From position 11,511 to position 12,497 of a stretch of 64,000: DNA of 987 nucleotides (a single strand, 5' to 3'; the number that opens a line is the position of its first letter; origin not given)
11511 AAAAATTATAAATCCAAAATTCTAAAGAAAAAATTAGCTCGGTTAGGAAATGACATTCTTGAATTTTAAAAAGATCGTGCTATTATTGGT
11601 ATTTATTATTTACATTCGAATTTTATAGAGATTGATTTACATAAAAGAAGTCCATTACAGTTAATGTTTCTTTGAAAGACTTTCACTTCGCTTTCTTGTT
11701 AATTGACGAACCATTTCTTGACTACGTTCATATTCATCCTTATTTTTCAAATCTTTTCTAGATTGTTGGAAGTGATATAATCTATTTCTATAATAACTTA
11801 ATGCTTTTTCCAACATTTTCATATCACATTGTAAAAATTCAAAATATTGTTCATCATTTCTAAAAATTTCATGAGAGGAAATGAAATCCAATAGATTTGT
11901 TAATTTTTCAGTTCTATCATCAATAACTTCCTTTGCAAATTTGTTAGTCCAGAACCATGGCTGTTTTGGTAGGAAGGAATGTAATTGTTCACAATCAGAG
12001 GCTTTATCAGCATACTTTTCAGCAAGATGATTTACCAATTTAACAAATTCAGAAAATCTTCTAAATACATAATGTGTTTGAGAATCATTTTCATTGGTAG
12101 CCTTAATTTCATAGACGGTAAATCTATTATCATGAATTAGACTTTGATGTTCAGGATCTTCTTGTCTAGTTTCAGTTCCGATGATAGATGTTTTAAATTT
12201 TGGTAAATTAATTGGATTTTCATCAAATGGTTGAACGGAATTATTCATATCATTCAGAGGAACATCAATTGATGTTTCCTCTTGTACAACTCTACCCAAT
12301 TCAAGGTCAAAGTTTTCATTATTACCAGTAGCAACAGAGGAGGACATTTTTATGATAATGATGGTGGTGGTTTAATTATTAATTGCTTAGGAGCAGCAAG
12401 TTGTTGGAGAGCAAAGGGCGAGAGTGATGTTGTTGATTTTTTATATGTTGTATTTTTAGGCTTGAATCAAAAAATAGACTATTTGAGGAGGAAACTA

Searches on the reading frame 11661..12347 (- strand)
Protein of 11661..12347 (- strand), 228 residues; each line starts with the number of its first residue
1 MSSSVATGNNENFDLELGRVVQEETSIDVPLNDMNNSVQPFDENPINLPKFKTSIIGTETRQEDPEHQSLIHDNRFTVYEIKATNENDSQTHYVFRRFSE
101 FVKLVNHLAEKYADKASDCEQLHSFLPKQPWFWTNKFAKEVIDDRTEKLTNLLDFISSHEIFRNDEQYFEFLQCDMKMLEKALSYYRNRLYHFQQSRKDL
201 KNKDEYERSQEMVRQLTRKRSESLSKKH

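Call 24: search_protein_families(library=pfam, proteins=[window:11661-12347:-], max_evalue=0.001)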
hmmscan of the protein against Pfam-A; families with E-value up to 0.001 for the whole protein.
window:11661-12347:- (228 aa): 1 family
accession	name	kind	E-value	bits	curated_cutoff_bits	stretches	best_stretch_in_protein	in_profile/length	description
PF00787.29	PX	-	5e-12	46.6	21.6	1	85-174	2-83/84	PX domain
